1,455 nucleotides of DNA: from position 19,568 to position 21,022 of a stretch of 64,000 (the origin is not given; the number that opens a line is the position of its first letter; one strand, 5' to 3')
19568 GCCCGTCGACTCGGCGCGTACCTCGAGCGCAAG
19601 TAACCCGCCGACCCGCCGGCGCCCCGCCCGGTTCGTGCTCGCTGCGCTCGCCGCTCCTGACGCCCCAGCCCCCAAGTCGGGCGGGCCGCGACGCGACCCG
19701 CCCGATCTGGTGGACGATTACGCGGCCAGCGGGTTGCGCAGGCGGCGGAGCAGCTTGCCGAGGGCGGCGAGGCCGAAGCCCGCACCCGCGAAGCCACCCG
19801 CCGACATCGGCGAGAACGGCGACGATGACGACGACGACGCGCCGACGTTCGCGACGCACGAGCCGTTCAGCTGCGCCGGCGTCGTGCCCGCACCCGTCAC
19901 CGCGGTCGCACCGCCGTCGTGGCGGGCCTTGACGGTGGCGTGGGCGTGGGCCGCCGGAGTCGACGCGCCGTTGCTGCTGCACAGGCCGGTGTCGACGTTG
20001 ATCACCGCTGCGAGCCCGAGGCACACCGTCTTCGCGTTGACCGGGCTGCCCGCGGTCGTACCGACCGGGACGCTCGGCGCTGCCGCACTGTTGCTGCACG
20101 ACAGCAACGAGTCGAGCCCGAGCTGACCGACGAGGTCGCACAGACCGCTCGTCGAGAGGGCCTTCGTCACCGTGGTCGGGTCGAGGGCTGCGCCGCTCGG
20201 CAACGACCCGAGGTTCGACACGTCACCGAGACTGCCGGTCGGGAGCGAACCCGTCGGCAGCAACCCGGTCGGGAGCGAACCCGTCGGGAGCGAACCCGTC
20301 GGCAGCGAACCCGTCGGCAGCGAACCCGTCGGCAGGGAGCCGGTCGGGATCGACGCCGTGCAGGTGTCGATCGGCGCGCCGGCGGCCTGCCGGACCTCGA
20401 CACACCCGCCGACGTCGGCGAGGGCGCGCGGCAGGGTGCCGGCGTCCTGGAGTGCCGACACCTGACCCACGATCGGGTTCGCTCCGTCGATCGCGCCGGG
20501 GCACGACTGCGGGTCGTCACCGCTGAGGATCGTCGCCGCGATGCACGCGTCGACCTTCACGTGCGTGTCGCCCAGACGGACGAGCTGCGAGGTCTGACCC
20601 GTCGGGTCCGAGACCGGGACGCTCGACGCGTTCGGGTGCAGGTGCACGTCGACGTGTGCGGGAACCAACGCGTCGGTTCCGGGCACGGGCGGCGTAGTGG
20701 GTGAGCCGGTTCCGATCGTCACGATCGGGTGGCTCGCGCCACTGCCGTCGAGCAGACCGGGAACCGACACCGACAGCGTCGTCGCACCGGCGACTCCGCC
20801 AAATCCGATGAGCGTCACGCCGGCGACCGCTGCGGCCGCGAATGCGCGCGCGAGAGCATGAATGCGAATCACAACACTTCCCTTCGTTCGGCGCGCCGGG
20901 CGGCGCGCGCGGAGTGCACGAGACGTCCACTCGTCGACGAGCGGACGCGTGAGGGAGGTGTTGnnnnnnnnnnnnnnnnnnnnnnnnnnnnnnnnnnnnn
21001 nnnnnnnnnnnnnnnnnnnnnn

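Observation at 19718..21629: Secreted protein with four C-x13-C loops, eight PTGSL pentapeptides and a sorting-signal-like tail, paired with a second secreted orphan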

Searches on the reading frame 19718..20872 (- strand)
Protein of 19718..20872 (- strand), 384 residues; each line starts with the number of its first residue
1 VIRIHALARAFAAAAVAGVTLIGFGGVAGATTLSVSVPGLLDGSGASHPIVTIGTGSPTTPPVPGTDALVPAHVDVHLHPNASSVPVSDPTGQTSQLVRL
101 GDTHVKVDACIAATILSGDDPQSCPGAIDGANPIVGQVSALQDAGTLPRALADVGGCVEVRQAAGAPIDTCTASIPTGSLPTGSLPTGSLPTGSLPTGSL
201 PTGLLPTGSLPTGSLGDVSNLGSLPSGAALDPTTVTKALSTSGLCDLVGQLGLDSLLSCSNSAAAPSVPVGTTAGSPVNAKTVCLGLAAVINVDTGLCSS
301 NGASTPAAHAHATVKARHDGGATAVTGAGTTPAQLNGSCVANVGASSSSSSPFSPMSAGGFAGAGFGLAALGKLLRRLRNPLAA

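Call 4: search_protein_families(library=pfam, proteins=[window:19718-20872:-], max_evalue=1)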
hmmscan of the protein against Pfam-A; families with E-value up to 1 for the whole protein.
window:19718-20872:- (384 aa): 1 family
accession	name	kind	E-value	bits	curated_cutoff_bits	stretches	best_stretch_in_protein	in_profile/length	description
PF01469.24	Pentapeptide_2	-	0.091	13.1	26.4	1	177-213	3-39/40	Pentapeptide repeats (8 copies)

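Call 5: search_protein_families(library=ncbifam, proteins=[window:19718-20872:-], max_evalue=1)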
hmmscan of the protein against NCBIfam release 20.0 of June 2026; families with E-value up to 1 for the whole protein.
window:19718-20872:- (384 aa): 0 families

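Call 6: find_homologous_proteins(query=window:19718-20872:-, max_evalue=0.01)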
Query window:19718-20872:- (384 aa): 6 proteins with E <= 0.01 among 8000 candidates.
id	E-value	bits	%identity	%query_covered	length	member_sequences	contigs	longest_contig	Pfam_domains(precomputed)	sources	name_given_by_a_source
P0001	3.7e-221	752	100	95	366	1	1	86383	-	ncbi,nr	ncbi:MAG TPA: hypothetical protein VH914_19135 [Acidimicrobiia bacterium]|nr:hypothetical protein [A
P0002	4.5e-170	584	77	100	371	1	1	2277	-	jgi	jgi:hypothetical protein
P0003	8.5e-161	553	74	100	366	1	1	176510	-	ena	-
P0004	8.5e-149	514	70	92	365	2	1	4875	-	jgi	jgi:hypothetical protein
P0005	7.7e-90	320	53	99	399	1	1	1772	-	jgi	jgi:hypothetical protein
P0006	6.6e-84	300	50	99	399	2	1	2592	-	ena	-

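Call 8: find_encoding_contigs(protein=P0003, flank=10000, max_places=3)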
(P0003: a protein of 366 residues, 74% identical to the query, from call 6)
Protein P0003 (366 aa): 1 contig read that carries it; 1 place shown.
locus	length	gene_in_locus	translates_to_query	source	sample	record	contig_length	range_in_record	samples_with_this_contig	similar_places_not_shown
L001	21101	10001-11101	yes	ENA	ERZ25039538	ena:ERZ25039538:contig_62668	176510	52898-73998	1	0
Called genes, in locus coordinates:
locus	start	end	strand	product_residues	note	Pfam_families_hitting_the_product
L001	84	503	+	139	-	PF01475:FUR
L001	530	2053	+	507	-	PF02915:Rubrerythrin, PF12007:DUF3501, PF00692:dUTPase, PF22769:DCD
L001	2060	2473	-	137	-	-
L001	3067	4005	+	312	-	-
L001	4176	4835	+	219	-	-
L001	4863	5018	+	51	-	-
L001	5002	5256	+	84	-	-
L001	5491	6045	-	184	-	-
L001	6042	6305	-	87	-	PF00296:Bac_luciferase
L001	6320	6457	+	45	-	-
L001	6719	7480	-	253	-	-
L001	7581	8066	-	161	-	PF00293:NUDIX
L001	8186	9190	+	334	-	PF00962:A_deaminase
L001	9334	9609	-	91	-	-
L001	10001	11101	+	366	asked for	-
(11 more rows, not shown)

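Call 9: find_encoding_contigs(protein=P0004, flank=10000, max_places=3)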
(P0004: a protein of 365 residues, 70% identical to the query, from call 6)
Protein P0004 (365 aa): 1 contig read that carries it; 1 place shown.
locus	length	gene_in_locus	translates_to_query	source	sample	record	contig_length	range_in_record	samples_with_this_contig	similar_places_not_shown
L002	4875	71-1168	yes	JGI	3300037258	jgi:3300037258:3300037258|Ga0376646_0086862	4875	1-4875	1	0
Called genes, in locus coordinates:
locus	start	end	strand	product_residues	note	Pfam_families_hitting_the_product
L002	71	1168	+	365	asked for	-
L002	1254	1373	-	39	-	-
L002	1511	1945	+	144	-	-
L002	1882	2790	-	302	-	PF13354:Beta-lactamase2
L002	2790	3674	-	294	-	PF01975:SurE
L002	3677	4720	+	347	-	PF02678:Pirin, PF05726:Pirin_C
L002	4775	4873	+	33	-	?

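Call 11: find_encoding_contigs(protein=P0002, flank=10000, max_places=3)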
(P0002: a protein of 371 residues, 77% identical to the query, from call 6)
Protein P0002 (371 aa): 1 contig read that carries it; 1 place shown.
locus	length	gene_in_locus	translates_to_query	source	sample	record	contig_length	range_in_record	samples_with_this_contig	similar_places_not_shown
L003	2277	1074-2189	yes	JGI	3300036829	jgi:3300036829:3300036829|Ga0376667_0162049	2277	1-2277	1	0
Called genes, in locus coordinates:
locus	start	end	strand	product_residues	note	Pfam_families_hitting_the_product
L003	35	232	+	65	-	PF00962:A_deaminase (weak)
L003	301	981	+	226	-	-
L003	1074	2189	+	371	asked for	-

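Call 12: find_encoding_contigs(protein=P0006, flank=10000, max_places=3)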
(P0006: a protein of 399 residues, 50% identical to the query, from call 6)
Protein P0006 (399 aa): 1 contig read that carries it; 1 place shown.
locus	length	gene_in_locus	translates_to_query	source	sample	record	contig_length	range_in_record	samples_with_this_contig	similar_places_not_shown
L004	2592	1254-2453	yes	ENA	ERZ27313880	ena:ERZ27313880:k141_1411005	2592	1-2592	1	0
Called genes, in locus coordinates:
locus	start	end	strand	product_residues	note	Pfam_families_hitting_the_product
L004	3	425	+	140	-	?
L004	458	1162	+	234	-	-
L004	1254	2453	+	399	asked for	-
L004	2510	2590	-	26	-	?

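Call 13: find_encoding_contigs(protein=P0005, flank=10000, max_places=3)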
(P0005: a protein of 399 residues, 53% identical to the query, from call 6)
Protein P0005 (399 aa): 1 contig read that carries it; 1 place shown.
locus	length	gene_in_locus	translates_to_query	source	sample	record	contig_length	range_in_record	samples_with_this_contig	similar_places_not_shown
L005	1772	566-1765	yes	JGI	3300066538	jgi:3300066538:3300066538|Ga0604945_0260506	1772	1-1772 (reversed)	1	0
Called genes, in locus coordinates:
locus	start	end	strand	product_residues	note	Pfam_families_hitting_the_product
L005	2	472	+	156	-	?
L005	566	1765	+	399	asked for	-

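Call 20: search_protein_representatives(alignment_id=A1)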
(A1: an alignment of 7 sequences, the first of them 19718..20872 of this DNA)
Query: 7 sequences, 378 profile positions. Proteins with E-value up to 0.001 (for the whole library): 65; up to 1e-10: 17; up to 1e-30: 9. The best 65 are listed.
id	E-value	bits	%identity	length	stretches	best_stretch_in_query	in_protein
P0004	1.5e-185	633.4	-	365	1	1-378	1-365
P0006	2.6e-171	586.5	-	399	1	1-377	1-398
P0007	7.7e-58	213.1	-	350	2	1-183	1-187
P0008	1.5e-49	185.7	-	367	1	1-375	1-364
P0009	2.1e-45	172.1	-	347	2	3-179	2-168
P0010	2.1e-39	152.4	-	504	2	1-190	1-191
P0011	6.2e-39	150.9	-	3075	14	172-249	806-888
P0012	4.0e-34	135.0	-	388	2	29-370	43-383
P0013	7.1e-34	134.2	-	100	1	279-377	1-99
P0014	2.9e-17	79.5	-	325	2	6-185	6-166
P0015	1.5e-15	73.9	-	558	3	170-232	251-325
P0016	1.9e-14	70.3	-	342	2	205-376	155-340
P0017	2.4e-14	69.9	-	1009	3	170-212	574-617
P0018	1.3e-13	67.5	-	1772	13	164-216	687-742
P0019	3.7e-12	62.7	-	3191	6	161-224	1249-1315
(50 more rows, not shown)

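Call 21: predict_structure(alignment_id=A1)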
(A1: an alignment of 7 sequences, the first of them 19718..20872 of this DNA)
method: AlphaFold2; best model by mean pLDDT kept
length: 384 residues; sequences in the alignment: 7
mean_pLDDT: 31.5   pTM: 0.20
mean pLDDT of the five models: 31.5, 28.8, 27.9, 27.2, 25.6
residues with pLDDT >= 90: 0; 70-90: 0; 50-70: 0; < 50: 384
segments of 3 or more residues with pLDDT < 50: 1-384
pLDDT, mean of each block of 10 residues (from residue 1): 33 31 30 22 27 27 26 38 37 41 41 40 35 33 40 37 30 29 25 27 28 29 29 32 31 31 28 31 34 35 28 25 24 24 24 32 39 41 36
secondary structure, 60 per line:
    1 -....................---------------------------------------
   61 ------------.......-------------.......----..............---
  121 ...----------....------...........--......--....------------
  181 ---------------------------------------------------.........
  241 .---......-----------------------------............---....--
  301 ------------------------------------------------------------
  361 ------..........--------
elements in order: H2-21 E73-79 H93-99 E104-108 H109-117 H134-137 H144-154 E157-162 E165-168 H232-241 H245-250 H280-291 H295-298 H367-376

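Call 28: find_related_loci(query=A1, collection=genome_contigs, flank=6000)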
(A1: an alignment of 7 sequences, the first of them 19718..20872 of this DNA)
Query A1 (384 aa) in genome_contigs; peptide patterns used: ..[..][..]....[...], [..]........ (x = any residue, [..] = any of these).
37 stretches matched a pattern, but none encodes a relative of the query by tblastn (E <= 1e-3).

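Call 30: find_related_loci(query=A4, collection=genome_contigs, flank=8000)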
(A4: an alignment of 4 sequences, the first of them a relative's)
Query A4 (367 aa) in genome_contigs; peptide patterns used: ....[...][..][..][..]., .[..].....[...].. (x = any residue, [..] = any of these).
191 stretches matched a pattern, but none encodes a relative of the query by tblastn (E <= 1e-3).
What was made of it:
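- On Sortase substrates (LPXTG/LAXTG cell-wall sorting signal): The rest of the MAG was not available, and GTDB representative genomes hold no relative (calls 28, 30).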

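Call 31: find_encoding_contigs(protein=P0008, flank=10000, max_places=3)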
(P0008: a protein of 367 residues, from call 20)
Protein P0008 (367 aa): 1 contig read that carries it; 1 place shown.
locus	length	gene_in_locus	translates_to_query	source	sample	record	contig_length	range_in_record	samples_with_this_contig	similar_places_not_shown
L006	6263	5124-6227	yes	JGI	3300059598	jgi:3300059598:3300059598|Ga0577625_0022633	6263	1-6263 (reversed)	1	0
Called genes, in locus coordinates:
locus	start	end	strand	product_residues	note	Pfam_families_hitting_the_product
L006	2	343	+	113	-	?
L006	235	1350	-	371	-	-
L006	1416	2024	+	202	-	-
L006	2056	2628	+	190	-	PF12867:DinB_2, PF04978:MST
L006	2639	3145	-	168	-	PF00293:NUDIX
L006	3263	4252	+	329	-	PF00962:A_deaminase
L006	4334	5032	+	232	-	-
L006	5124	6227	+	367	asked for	-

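Call 32: find_encoding_contigs(protein=P0012, flank=10000, max_places=3)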
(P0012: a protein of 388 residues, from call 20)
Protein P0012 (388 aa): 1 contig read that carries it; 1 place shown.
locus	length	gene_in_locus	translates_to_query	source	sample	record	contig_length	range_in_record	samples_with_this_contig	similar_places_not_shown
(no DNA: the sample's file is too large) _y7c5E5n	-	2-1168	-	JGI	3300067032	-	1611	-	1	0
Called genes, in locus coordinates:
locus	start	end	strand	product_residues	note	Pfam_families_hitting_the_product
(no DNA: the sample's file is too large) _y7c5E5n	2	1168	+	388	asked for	?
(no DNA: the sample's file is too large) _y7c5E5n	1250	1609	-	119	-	?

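Call 33: find_encoding_contigs(protein=P0016, flank=10000, max_places=3)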
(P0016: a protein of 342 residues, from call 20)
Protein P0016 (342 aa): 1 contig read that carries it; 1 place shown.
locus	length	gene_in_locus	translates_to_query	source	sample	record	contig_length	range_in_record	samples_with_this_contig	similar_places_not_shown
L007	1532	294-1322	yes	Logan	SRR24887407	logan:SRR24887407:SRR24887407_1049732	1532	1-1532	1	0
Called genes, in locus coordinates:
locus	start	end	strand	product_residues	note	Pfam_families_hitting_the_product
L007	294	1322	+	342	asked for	-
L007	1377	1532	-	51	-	?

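Call 34: find_encoding_contigs(protein=P0014, flank=10000, max_places=3)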
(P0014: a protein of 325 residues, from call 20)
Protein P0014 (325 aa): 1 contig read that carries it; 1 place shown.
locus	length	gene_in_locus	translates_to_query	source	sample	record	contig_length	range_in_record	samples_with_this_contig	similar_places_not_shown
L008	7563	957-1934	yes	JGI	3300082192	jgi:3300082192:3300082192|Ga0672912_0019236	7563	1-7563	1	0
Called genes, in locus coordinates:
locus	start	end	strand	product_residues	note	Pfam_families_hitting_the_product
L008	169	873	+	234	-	-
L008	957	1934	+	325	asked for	-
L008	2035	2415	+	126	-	-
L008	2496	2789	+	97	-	-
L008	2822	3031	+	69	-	-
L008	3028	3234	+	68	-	-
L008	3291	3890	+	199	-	PF00440:TetR_N, PF02796:HTH_7 (weak)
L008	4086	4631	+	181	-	PF00440:TetR_N, PF02796:HTH_7 (faint)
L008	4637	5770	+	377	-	PF11583:AurF (weak)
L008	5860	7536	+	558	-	PF00753:Lactamase_B, PF12706:Lactamase_B_2, PF22505:RNase_J_b_CASP, PF07521:RMMBL, PF17770:RNase_J_C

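Call 35: find_encoding_contigs(protein=P0007, flank=10000, max_places=3)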
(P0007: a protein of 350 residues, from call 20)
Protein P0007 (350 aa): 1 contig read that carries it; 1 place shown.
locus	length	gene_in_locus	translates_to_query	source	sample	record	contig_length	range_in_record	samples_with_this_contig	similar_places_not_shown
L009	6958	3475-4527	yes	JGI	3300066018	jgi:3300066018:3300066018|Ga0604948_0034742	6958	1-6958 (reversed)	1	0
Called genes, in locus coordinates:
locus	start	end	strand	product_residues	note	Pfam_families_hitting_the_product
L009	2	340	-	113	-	?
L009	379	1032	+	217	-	-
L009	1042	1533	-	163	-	PF00293:NUDIX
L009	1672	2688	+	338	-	PF00962:A_deaminase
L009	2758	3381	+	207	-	-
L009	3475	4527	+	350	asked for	-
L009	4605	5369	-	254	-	-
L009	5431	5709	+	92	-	-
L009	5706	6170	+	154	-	PF04075:F420H2_quin_red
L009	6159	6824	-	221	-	PF02353:CMAS, PF05175:MTS, PF13489:Methyltransf_23, PF06325:PrmA, PF13847:Methyltransf_31, PF08241:Methyltransf_11, PF08242:Methyltransf_12, PF13649:Methyltransf_25, +3 more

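Call 42: search_solved_structures(query=A3, max_evalue=10)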
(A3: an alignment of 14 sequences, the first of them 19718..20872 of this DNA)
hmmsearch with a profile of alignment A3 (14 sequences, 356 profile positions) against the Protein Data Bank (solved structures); distinct sequences matched with E-value up to 10: 0.

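Call 43: search_protein_families(library=pfam, alignment_id=A3, max_evalue=1)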
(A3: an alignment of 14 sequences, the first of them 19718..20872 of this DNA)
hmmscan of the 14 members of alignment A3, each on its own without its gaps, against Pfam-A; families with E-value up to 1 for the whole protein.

A. member 1, window:19718-20872:- (384 aa): 1 family
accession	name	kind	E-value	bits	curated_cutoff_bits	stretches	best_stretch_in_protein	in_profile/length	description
PF01469.24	Pentapeptide_2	-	0.091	13.1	26.4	1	177-213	3-39/40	Pentapeptide repeats (8 copies)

B. families by the number of members that match (of 14 scanned): 2 families
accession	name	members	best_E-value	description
PF01469.24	Pentapeptide_2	1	0.091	Pentapeptide repeats (8 copies)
PF01119.25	DNA_mis_repair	1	0.32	DNA mismatch repair protein, C-terminal domain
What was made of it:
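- On Chaplin (PF03777) / pentapeptide repeat (PF01469): Pentapeptide_2 scored 13.1 bits against 26.4, in one member only (calls 4, 43).
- Closest known: Chaplins and other small disulfide-containing actinobacterial surface proteins. Different: No sequence similarity (Pfam chaplin model not hit; calls 4, 43).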

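Call 50: predict_structure(alignment_id=A3)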
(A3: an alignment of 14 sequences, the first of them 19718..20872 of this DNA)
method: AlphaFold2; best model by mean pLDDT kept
length: 384 residues; sequences in the alignment: 14
mean_pLDDT: 43.1   pTM: 0.23
mean pLDDT of the five models: 43.1, 41.1, 39.5, 38.6, 37.9
residues with pLDDT >= 90: 0; 70-90: 36; 50-70: 55; < 50: 293
segments of 3 or more residues with pLDDT < 50: 5-7, 9-90, 92-106, 128-230, 260-277, 302-365, 380-384
pLDDT, mean of each block of 10 residues (from residue 1): 49 42 33 30 36 34 33 34 42 42 48 76 63 42 40 34 32 33 36 37 39 36 38 60 67 60 36 45 77 72 36 28 30 29 29 33 47 58 44
secondary structure, 60 per line:
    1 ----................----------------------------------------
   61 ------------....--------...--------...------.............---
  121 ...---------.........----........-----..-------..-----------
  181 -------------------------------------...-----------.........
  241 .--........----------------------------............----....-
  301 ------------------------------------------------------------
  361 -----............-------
elements in order: H5-20 E73-76 E85-87 E96-98 E105-108 H109-117 H133-141 H146-153 H232-241 H244-251 H280-291 H296-299 H366-377
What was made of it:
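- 20501..20545 (-): Loop 1, C110-x13-C124. Local AF2 confidence is about 76 (helix starting at the first Cys; call 50).
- Structure prediction failed (mean pLDDT 31 and 43; calls 21, 50), so the disulfide pairing is inferred from spacing only.
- Tried and rejected: Only loops 1, 3 and 4 reached 60-77 locally (calls 21, 50).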

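Call 63: find_related_loci(query=A8, collection=metagenome_contigs, flank=3000)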
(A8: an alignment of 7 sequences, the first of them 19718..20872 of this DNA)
Query A8 (384 aa) in metagenome_contigs; peptide patterns used: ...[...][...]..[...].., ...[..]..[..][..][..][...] (x = any residue, [..] = any of these).
600 stretches matched a pattern, but none encodes a relative of the query by tblastn (E <= 1e-3).

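Call 64: find_related_loci(query=A1, collection=metagenome_contigs, flank=3000)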
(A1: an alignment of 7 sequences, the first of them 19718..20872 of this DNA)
Query A1 (384 aa) in metagenome_contigs; peptide patterns used: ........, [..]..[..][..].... (x = any residue, [..] = any of these).
124 stretches matched a pattern; 1 encode a relative of the query (tblastn E <= 1e-3); 1 distinct loci.
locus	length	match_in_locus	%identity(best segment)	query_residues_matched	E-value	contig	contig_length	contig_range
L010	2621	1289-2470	50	3-381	5e-97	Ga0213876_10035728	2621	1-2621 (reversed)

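Call 65: find_encoding_contigs(protein=P0009, flank=4000, max_places=2)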
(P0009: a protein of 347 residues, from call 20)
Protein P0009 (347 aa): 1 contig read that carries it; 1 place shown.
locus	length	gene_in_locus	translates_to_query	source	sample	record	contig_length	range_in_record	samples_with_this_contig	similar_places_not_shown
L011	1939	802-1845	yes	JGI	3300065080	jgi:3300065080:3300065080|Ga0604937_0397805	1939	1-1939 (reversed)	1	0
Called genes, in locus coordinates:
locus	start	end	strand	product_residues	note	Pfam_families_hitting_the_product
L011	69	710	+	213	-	-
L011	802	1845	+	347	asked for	-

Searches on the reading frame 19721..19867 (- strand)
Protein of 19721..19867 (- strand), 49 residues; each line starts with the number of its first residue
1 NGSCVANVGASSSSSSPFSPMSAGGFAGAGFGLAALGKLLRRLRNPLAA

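Call 37: search_protein_families(library=ncbifam, proteins=[window:19721-19867:-], max_evalue=10)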
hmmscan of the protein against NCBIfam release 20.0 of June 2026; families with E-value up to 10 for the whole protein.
seq(49 aa): 0 families

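Call 39: find_homologous_proteins(query=A6, max_evalue=10)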
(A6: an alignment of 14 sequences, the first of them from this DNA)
Query A6 (14 sequences) (49 aa, profile of the alignment): 2 proteins with E <= 10 among 8000 candidates.
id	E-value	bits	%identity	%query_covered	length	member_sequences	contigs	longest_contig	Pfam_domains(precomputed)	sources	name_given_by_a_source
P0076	2.0e-18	84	83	94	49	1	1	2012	-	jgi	jgi:hypothetical protein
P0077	7.3e+0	24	58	39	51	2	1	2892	PF07589.17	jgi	-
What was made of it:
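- On GlyGly-CTERM / rhombosortase, PEP-CTERM / exosortase, MYXO-CTERM and other NCBIfam CTERM domains: The tail-only database search failed to recover even the family itself (call 39).
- Tried and rejected: It did not recover known family members, so it says nothing (call 39).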
